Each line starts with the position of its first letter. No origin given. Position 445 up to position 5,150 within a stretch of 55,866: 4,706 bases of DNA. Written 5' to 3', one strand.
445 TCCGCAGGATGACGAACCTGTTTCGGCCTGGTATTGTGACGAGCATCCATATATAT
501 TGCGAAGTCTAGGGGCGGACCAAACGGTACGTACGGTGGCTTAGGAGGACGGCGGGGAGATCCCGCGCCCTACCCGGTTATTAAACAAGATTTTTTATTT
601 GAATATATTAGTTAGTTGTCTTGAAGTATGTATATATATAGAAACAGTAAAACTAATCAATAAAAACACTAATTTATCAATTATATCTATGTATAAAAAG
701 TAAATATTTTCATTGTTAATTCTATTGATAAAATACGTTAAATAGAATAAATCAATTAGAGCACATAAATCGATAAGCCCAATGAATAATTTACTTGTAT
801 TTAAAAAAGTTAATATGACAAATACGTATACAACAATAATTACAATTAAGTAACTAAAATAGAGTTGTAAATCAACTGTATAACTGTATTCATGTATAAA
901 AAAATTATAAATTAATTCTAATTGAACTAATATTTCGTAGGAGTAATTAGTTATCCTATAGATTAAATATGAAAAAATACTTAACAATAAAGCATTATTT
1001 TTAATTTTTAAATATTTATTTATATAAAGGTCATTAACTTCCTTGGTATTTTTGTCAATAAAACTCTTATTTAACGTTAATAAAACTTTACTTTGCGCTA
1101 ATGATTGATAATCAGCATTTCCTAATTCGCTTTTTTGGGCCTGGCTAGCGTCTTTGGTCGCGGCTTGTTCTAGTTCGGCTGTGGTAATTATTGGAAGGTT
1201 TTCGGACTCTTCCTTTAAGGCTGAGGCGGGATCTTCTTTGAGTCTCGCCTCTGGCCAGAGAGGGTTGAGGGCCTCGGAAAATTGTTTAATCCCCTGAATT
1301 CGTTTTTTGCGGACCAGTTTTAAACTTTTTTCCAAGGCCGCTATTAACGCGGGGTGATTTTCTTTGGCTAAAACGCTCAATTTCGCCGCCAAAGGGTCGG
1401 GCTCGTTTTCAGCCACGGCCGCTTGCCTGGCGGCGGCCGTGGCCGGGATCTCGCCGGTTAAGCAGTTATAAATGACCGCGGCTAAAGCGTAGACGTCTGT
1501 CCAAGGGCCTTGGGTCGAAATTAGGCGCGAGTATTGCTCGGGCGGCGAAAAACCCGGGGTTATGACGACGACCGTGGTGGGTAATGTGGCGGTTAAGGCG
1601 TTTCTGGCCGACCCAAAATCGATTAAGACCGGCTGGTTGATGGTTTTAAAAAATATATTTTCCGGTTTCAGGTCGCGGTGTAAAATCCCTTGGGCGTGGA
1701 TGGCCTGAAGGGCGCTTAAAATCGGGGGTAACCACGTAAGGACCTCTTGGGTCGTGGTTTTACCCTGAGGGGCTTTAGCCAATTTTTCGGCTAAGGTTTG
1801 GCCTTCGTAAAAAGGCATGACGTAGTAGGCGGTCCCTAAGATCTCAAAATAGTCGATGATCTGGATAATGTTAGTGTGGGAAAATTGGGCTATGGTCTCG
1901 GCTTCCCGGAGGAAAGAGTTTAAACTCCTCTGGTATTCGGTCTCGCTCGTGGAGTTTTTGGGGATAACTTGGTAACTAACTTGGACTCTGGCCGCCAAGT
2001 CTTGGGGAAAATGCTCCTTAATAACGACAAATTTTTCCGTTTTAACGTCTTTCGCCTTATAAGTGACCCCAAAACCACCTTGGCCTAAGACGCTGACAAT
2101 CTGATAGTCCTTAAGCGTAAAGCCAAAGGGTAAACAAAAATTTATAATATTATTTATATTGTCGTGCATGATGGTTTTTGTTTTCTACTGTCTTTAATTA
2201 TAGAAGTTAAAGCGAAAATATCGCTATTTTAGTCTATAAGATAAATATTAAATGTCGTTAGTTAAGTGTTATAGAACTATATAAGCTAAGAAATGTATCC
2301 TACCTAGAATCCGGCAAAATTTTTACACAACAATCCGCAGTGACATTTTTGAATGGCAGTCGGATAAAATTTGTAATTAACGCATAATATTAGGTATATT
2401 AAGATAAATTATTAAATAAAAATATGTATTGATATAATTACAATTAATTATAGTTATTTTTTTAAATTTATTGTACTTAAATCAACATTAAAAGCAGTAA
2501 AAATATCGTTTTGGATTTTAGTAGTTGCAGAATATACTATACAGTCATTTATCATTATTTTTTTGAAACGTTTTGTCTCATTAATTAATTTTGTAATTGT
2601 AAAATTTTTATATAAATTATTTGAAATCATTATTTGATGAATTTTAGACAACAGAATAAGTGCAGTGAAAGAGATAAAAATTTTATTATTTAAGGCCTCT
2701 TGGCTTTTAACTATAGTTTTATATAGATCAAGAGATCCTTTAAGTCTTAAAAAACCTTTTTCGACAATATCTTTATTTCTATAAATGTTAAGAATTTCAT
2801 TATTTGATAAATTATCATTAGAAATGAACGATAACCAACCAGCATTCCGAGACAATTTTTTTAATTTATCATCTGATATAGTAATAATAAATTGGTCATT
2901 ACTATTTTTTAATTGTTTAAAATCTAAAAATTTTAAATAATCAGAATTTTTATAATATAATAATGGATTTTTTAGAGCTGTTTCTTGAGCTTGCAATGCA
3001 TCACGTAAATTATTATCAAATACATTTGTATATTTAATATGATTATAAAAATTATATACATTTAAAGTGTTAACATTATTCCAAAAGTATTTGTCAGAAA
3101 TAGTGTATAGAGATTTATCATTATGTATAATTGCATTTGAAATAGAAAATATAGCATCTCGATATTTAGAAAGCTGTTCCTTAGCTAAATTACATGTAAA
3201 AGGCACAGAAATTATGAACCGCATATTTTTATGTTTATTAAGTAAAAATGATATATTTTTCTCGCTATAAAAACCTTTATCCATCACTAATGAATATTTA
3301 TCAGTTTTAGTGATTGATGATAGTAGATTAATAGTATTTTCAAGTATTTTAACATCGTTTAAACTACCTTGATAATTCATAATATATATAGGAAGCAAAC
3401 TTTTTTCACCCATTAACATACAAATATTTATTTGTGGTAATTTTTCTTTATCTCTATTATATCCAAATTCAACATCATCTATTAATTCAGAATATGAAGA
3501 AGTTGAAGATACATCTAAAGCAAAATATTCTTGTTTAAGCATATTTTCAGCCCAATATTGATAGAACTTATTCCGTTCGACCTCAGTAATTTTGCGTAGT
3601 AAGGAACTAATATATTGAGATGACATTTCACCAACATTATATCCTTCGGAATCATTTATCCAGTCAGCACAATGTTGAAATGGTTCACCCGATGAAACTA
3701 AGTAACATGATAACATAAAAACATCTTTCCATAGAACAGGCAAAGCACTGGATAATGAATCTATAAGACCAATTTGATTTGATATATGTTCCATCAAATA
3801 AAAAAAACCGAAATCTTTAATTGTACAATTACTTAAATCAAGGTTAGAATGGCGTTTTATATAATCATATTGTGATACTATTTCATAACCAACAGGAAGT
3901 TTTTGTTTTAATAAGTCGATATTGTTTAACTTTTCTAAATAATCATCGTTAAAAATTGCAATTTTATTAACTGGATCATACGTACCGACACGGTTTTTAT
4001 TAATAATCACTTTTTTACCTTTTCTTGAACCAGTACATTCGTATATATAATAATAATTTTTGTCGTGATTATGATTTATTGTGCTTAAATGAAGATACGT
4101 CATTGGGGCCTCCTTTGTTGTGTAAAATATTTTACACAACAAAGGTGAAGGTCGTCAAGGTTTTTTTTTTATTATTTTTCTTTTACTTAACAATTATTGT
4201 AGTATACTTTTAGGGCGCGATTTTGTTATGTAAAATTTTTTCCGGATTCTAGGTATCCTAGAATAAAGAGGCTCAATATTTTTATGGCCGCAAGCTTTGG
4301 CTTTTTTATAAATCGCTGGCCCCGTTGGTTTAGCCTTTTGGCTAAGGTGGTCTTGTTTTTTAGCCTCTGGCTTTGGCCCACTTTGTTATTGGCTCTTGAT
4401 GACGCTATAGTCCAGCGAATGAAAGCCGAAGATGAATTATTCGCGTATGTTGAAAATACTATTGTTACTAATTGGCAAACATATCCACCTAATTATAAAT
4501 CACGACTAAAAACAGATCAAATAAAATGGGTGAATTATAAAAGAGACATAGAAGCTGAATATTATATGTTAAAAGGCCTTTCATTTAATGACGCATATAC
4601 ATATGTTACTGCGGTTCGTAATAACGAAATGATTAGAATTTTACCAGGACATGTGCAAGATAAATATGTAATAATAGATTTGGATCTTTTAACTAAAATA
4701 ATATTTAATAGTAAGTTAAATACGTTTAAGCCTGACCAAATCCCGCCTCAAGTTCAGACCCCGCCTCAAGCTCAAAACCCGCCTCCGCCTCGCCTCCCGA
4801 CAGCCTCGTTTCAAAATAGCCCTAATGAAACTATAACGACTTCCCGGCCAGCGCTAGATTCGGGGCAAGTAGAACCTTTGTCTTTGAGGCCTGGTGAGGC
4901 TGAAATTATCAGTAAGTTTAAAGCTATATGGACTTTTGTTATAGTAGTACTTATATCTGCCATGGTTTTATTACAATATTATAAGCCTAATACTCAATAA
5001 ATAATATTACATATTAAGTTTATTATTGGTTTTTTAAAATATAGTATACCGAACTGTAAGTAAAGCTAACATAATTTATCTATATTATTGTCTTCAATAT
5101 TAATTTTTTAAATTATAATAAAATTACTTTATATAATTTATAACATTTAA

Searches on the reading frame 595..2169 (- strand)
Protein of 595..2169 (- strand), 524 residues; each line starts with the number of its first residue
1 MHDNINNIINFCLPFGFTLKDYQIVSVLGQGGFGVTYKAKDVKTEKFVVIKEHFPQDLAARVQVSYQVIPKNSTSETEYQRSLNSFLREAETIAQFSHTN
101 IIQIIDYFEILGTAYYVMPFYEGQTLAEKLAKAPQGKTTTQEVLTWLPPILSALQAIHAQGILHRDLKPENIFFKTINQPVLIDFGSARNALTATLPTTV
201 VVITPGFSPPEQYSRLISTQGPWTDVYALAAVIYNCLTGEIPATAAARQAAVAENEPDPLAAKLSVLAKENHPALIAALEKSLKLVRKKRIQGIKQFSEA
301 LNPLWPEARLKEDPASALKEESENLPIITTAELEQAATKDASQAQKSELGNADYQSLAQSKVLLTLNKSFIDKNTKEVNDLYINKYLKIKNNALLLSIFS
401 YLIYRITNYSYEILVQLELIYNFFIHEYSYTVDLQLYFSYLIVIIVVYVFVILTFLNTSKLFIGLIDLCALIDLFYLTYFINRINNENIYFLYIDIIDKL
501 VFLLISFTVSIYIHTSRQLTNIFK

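Call 4: search_protein_families(library=pfam, proteins=[window:595-2169:-], max_evalue=0.01)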
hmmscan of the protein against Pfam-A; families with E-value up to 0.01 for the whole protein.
window:595-2169:- (524 aa): 6 families
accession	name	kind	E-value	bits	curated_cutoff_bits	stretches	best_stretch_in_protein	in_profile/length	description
PF00069.31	Pkinase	-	4.3e-37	128.4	31.7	1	22-287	1-248/263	Protein kinase domain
PF07714.23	PK_Tyr_Ser-Thr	-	6e-16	59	23.1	1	24-250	3-212/258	Protein tyrosine and serine/threonine kinase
PF01636.29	APH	-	1.2e-06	28.9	23.2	1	141-191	152-200/239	Phosphotransferase enzyme family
PF03109.22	ABC1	-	0.00013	21.7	22.9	1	41-190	73-216/244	ABC1 atypical kinase-like domain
PF14531.12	Kinase-like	-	0.00041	20.1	25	1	97-250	104-258/289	Kinase-like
PF19974.5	TCAD9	-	0.0038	16.9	40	1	144-191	281-327/429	Ternary complex associated domain 9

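Call 6: search_protein_families(library=padloc, proteins=[window:595-2169:-], max_evalue=0.001)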
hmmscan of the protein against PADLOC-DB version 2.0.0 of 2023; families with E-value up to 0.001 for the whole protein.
window:595-2169:- (524 aa): 35 families (the best 25 are shown)
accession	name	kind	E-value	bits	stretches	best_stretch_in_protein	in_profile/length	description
PDLC04138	mad6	-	1.5e-49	167.5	1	18-341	49-351/659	mads_6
PDLC04042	PD-T4-6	-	3.6e-48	162.7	1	20-312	9-280/292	-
PDLC04053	PD-T4-6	-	1e-44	151.3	1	21-320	10-287/311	-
PDLC04043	PD-T4-6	-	1e-40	138.2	1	21-300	16-273/452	-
PDLC04045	PD-T4-6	-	5.8e-39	132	1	21-304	34-298/350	-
PDLC04044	PD-T4-6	-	2.8e-38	130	1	10-309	19-297/372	-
PDLC04047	PD-T4-6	-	6.5e-38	128.6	1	19-324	9-292/327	-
PDLC04060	PD-T4-6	-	7.9e-37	125.3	1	20-402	8-346/486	-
PDLC04039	PD-T4-6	-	2.4e-35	120.5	1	16-254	10-226/458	-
PDLC04054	PD-T4-6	-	4.1e-34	116.5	1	20-337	10-307/347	-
PDLC04041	PD-T4-6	-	3.9e-33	113.4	1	13-304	21-293/443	-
PDLC04061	PD-T4-6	-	5.5e-32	109.9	1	21-344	17-321/510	-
PDLC04062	PD-T4-6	-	3.6e-30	103.4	1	8-244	17-239/450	-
PDLC04051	PD-T4-6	-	1.7e-29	101.1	1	21-258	33-256/476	-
PDLC03920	MkoA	-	1.8e-28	97.4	1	34-367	21-331/1112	-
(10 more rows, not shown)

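Call 7: search_protein_families(library=ncbifam, proteins=[window:595-2169:-], max_evalue=0.001)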
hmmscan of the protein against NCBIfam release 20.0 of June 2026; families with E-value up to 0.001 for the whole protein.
window:595-2169:- (524 aa): 14 families
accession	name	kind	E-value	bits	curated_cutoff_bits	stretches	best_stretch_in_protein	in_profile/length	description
NF033483.0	PknB_PASTA_kin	equivalog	1.1e-38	133.6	450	1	22-348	9-314/563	Stk1 family PASTA domain-containing Ser/Thr kinase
NF047741.1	antiphage_MADS6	equivalog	1.6e-34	119.4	460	2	76-322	232-478/612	methylation-associated defense system protein kinase MAD6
NF052427.1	StpK7MSMEG_1200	equivalog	2.9e-32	111.9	900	1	21-253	8-219/601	serine/threonine protein kinase StpK7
NF038150.1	lanthi_synth_IV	equivalog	1e-26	93.5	650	1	22-343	191-490/851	class IV lanthionine synthetase LanL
TIGR03903.1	TOMM_kin_cyc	equivalog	2.9e-21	75.1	705.75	1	77-266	16-213/1267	TOMM system kinase/cyclase fusion protein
NF009651.0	PRK13184.1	equivalog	6.3e-20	70.8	839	1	20-240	2-228/932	serine/threonine-protein kinase PknD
NF038151.1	lanthi_synth_III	equivalog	1.2e-19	70.2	575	1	21-358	221-518/833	class III lanthionine synthetase LanKC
NF033442.0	BREX_PglW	equivalog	6e-18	64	990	1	85-189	554-661/1391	BREX system serine/threonine kinase PglW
NF053615.1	SerThrKinAfsKStmc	equivalog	1.1e-12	47.5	1300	1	110-246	88-216/809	protein serine/threonine kinase AfsK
NF043056.1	T4SS_LegK1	equivalog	1.3e-08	33.9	550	1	26-233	77-280/516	Dot/Icm T4SS effector kinase LegK1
NF058632.1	SerThrKinPrkT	equivalog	3.1e-06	26.4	280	1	113-177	94-153/322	serine/threonine protein kinase PrkT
TIGR03724.2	arch_bud32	equivalog_domain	0.00017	21.1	125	1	121-189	75-132/193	KEOPS complex kinase/ATPase Bud32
NF002475.0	PRK01723.1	equivalog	0.00054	19.1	142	0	125-188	124-190/241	3-deoxy-D-manno-octulosonic acid kinase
NF011460.0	PRK14879.1-1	equivalog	0.00071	18.8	199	0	116-191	88-160/232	Kae1-associated kinase Bud32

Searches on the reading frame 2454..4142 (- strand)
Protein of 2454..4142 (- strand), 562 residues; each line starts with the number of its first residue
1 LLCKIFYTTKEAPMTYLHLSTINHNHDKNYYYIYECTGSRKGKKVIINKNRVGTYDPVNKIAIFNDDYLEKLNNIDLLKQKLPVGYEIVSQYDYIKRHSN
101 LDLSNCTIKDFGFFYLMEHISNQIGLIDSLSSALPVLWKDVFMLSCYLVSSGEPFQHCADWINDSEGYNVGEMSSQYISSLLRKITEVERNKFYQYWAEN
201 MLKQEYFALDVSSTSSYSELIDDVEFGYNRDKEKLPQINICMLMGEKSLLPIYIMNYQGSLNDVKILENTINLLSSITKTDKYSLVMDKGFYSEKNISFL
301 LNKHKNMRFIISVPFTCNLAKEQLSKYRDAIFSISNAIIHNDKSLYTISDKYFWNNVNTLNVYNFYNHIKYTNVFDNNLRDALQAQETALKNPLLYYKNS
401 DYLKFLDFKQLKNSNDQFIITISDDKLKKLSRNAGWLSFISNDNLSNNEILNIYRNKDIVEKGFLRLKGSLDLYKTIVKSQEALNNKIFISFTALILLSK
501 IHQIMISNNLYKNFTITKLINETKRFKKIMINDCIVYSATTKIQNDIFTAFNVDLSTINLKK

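Call 4: search_protein_families(library=pfam, proteins=[window:2454-4142:-], max_evalue=0.01)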
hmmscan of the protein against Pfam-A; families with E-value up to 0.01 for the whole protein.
window:2454-4142:- (562 aa): 1 family
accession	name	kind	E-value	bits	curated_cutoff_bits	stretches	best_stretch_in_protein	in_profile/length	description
PF01609.27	DDE_Tnp_1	-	2.1e-09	37.8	23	1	224-497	23-200/200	Transposase DDE domain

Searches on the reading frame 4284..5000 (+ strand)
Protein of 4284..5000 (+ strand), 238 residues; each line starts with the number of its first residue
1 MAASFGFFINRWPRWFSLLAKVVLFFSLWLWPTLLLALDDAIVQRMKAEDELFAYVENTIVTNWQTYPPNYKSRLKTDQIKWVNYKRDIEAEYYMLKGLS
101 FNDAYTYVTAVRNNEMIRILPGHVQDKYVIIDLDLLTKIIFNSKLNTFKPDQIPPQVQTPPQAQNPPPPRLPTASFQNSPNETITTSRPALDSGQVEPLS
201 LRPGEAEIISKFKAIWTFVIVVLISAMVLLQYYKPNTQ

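Call 4: search_protein_families(library=pfam, proteins=[window:4284-5000:+], max_evalue=0.01)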
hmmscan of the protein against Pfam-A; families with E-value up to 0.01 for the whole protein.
window:4284-5000:+ (238 aa): 0 families

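Call 7: search_protein_families(library=ncbifam, proteins=[window:4284-5000:+], max_evalue=0.001)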
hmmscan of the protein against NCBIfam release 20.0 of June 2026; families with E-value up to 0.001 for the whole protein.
window:4284-5000:+ (238 aa): 0 families

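Call 81: search_protein_families(library=pfam, proteins=[window:4284-5000:+], max_evalue=5)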
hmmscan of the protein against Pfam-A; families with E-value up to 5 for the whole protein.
window:4284-5000:+ (238 aa): 1 family
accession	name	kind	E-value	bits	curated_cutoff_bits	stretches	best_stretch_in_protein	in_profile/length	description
PF17307.7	Smim3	-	0.48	10.5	25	0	113-143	6-36/60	Small integral membrane protein 3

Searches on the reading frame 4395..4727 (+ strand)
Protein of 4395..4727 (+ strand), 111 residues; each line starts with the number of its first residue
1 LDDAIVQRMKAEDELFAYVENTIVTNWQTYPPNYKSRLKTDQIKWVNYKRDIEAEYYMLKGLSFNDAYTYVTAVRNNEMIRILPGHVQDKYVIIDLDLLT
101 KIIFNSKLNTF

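Call 84: predict_structure(protein=window:4395-4727:+)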
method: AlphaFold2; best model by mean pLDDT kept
length: 111 residues; sequences in the alignment: 1
mean_pLDDT: 50.4   pTM: 0.44
mean pLDDT of the five models: 50.4, 48.2, 45.2, 39.4, 35.9
residues with pLDDT >= 90: 0; 70-90: 0; 50-70: 64; < 50: 47
segments of 3 or more residues with pLDDT < 50: 34-36, 48-56, 75-91, 103-111
pLDDT, mean of each block of 10 residues (from residue 1): 51 62 60 52 51 46 56 45 41 50 41 32
secondary structure, 60 per line:
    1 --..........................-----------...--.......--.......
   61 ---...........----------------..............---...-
elements in order: H3-28 E45-51 E54-60 H64-74 E91-95 H96-104
